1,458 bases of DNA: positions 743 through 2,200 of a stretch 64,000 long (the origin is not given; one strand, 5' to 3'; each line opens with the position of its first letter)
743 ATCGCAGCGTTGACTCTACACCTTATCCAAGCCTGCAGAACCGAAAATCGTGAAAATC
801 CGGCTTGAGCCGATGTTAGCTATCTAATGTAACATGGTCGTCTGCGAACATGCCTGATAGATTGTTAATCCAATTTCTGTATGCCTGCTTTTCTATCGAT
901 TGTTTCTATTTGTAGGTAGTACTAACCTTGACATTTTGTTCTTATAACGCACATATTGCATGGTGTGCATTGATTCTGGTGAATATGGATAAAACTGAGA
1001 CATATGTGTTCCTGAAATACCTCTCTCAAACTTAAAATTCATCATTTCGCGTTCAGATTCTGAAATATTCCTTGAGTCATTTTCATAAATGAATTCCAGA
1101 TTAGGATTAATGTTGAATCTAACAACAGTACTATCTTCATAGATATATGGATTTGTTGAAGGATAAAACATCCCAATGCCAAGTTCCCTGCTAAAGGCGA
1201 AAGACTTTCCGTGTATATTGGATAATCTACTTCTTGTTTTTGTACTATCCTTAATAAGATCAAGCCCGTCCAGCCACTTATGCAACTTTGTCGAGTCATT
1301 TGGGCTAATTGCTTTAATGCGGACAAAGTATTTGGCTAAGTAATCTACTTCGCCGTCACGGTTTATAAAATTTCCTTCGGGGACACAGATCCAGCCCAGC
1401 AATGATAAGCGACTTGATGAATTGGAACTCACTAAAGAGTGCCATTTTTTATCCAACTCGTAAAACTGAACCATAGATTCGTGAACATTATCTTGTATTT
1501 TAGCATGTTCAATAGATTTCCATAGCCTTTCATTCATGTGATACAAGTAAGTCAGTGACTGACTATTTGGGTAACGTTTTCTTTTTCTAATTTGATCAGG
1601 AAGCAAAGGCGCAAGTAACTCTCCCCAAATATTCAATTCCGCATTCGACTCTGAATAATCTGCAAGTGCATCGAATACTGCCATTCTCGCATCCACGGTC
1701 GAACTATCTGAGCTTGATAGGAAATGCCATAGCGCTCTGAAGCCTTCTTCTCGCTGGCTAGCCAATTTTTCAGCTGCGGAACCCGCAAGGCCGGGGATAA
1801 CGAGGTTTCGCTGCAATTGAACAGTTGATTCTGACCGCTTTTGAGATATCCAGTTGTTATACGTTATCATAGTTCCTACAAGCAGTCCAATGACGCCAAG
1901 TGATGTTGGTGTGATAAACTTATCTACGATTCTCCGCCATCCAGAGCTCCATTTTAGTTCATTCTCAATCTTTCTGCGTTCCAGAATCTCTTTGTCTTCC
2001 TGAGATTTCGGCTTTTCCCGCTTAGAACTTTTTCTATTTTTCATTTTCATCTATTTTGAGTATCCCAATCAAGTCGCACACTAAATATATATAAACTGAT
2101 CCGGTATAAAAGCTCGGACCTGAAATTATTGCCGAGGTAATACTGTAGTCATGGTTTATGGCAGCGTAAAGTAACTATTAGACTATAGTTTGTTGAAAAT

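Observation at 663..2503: AT-rich single-gene islet encoding an unrecognisable membrane-anchored 385-aa protein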

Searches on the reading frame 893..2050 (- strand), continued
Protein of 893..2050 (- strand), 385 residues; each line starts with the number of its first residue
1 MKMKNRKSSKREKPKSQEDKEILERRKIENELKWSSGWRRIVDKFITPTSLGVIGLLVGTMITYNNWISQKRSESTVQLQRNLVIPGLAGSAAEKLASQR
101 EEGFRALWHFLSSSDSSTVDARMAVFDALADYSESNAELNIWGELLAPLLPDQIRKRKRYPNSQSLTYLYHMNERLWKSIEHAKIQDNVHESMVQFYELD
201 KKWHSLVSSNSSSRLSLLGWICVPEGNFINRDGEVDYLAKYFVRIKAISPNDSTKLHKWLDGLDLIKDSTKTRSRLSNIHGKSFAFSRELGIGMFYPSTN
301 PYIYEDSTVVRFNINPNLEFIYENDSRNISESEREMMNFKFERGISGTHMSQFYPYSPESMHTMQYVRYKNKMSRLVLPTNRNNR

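Call 82: search_protein_families(library=pfam, alignment_id=A2, max_evalue=10)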
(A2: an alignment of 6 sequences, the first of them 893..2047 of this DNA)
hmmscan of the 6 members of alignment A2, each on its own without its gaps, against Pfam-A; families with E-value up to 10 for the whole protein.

A. member 1, window:893-2047:- (384 aa): 1 family
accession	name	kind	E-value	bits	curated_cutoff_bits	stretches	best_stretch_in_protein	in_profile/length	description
PF08472.16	S6PP_C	-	0.028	14.7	34.4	1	185-266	19-101/133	Sucrose-6-phosphate phosphohydrolase C-terminal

B. families by the number of members that match (of 6 scanned): 4 families
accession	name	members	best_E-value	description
PF08472.16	S6PP_C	1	0.028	Sucrose-6-phosphate phosphohydrolase C-terminal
PF16527.11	CpxA_peri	1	0.058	Two-component sensor protein CpxA, periplasmic domain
PF03776.19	MinE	1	0.09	Septum formation topological specificity factor MinE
PF00563.25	EAL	1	0.18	EAL domain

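Call 83: search_protein_families(library=padloc, alignment_id=A2, max_evalue=10)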
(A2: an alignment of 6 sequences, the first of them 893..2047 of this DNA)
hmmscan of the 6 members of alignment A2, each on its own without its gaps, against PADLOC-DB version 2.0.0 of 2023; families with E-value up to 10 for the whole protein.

A. member 1, window:893-2047:- (384 aa): 0 families

B. families by the number of members that match (of 6 scanned): 1 family
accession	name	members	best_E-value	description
PDLC01104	Cas9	1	0.83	Cas9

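Call 85: search_protein_families(library=pfam, proteins=[L003:1959-2696:+, L005:4-555:+, L005:861-1049:+, L005:2267-2479:+, L005:2769-3035:+, L088:12190-12696:+, L088:6151-6954:+, L001:2739-4964:-], max_evalue=0.01)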
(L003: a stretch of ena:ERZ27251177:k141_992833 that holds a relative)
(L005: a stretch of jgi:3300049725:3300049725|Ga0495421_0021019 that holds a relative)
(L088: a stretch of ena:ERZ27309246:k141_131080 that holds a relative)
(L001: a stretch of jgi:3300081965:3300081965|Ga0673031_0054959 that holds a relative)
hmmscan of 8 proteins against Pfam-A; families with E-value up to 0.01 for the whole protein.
L003:1959-2696:+ (245 aa): 0 families

L005:4-555:+ (183 aa): 0 families

L005:861-1049:+ (62 aa): 1 family
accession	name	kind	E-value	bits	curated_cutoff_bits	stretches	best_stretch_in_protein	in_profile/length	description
PF21748.3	UPF0150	-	0.00014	22.2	27.3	1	12-46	17-51/64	UPF0150-like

L005:2267-2479:+ (70 aa): 1 family
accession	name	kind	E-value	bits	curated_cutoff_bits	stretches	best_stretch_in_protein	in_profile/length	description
PF21748.3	UPF0150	-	0.004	17.5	27.3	1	11-46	16-51/64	UPF0150-like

L005:2769-3035:+ (89 aa): 1 family
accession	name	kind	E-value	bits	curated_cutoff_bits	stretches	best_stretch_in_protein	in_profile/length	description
PF09413.15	DUF2007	-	9.2e-05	23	25.7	1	6-66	2-64/66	Putative prokaryotic signal transducing protein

L088:12190-12696:+ (168 aa): 0 families

L088:6151-6954:+ (267 aa): 1 family
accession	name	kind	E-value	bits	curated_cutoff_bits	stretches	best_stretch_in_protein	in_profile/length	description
PF24684.1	Vgb_lyase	-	4.9e-05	22.7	50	1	189-264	57-129/290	Virginiamycin B lyase family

L001:2739-4964:- (741 aa): 55 families (the best 25 are shown)
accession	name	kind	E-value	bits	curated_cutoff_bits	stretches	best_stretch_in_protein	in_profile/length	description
PF25173.1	Beta-prop_WDR3_1st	-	2.1e-65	220.3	154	3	322-453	51-182/184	WDR3 first beta-propeller domain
PF25174.1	Beta-prop_THOC3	-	6.3e-62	209.5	305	4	222-354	134-266/272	THOC3 beta-propeller domain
PF00400.38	WD40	-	7.6e-57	187.8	27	8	374-411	1-38/39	WD domain, G-beta repeat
PF24814.1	WD40_Prp19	-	1.3e-54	185.6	320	2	247-421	38-214/281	Prp19 WD40 domain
PF25175.1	Beta-prop_WDR5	-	5.8e-52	177.2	250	3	345-473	13-141/296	WDR5 beta-propeller domain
PF25172.1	Beta-prop_WDR3_2nd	-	3.9e-49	167.9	140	4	387-578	2-203/293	WDR3 second beta-propeller domain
PF24817.1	WD40_WDHD1_1st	-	2.1e-40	139.2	109.9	3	251-333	79-161/291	WDHD1 first WD40 domain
PF23414.1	Beta-prop_EML_2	-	8.4e-39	134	90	3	400-527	14-141/266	Echinoderm microtubule-associated protein second beta-propeller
PF24807.1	WD40_CDC20-Fz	-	6.9e-38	131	200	2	378-550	45-219/292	CDC20/Fizzy WD40 domain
PF25391.1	WD40_Gbeta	-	3.6e-32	112.1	150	3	401-577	159-339/340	G protein beta WD-40 repeat protein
PF25047.1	Beta-prop_TEP1_2nd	-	4.3e-31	108.4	89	4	262-373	2-121/255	TEP-1 second beta-propeller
PF25168.1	Beta-prop_WDR36-Utp21_2nd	-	2.3e-30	106.5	84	3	298-434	155-289/335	WDR36/Utp21 second beta-propeller domain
PF24796.1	WDR55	-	5.7e-29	101.5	200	3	348-502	13-171/296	WDR55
PF24805.1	EIF3I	-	1.2e-28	100.6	200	2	379-485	5-110/324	EIF3I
PF25171.1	Beta-prop_WDR36-Utp21_1st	-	4.7e-28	98.8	80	4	320-421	128-230/266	WDR36/Utp21 first beta-propeller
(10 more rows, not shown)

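Call 90: search_dna_similar(query=window:893-2050:-, collection=phages, mode=protein, max_evalue=0.01)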
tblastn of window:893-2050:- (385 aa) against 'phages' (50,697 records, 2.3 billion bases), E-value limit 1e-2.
No match.

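Call 91: search_dna_similar(query=window:893-2050:-, collection=plasmids, mode=protein, max_evalue=0.01)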
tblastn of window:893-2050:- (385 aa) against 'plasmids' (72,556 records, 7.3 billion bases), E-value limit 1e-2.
No match.

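Call 98: search_protein_families(library=pfam, proteins=[L001:3-158:+], max_evalue=1)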
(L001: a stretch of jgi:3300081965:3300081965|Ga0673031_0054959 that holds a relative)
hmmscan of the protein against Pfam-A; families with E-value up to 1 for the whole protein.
L001:3-158:+ (51 aa): 0 families

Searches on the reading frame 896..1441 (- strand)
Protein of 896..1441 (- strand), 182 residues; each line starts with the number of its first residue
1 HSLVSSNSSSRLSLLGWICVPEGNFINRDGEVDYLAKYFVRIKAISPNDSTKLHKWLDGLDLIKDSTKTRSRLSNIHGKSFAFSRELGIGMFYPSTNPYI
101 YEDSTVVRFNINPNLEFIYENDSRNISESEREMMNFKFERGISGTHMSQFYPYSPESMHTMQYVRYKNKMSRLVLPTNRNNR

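Call 67: predict_structure(alignment_id=A4)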
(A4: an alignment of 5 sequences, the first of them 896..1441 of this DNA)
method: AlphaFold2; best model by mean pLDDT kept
length: 182 residues; sequences in the alignment: 5
mean_pLDDT: 71.8   pTM: 0.67
mean pLDDT of the five models: 71.8, 70.0, 64.9, 59.4, 51.4
residues with pLDDT >= 90: 23; 70-90: 84; 50-70: 54; < 50: 21
segments of 3 or more residues with pLDDT < 50: 1-13, 67-71
pLDDT, mean of each block of 10 residues (from residue 1): 35 66 89 91 72 74 53 54 59 64 80 85 85 90 68 74 84 75 40
secondary structure, 60 per line:
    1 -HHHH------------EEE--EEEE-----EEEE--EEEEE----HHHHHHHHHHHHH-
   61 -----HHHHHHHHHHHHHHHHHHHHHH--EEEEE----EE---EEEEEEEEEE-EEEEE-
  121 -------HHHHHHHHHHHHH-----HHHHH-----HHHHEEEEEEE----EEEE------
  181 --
elements in order: H2-5 E18-20 E23-26 E32-35 E38-42 H47-59 H66-87 E90-94 E104-113 E115-119 H128-140 H146-150 H156-159 E160-166 E171-174

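Call 86: search_solved_structures(query=A4, max_evalue=10)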
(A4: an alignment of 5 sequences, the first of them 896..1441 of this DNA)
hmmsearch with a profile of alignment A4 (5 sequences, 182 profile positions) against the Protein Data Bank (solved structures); distinct sequences matched with E-value up to 10: 1.
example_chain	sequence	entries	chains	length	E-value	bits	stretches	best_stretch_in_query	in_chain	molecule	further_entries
9jfl_B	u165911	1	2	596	1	12.6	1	28-177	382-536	DUF262 domain-containing protein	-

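Call 88: search_solved_structures(query=A4, max_evalue=10, show_alignments=1)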
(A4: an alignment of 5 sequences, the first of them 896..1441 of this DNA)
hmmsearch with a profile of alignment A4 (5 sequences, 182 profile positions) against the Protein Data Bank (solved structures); distinct sequences matched with E-value up to 10: 1.
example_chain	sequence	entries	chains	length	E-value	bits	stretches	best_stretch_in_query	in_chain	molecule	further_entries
9jfl_B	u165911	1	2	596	1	12.6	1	28-177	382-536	DUF262 domain-containing protein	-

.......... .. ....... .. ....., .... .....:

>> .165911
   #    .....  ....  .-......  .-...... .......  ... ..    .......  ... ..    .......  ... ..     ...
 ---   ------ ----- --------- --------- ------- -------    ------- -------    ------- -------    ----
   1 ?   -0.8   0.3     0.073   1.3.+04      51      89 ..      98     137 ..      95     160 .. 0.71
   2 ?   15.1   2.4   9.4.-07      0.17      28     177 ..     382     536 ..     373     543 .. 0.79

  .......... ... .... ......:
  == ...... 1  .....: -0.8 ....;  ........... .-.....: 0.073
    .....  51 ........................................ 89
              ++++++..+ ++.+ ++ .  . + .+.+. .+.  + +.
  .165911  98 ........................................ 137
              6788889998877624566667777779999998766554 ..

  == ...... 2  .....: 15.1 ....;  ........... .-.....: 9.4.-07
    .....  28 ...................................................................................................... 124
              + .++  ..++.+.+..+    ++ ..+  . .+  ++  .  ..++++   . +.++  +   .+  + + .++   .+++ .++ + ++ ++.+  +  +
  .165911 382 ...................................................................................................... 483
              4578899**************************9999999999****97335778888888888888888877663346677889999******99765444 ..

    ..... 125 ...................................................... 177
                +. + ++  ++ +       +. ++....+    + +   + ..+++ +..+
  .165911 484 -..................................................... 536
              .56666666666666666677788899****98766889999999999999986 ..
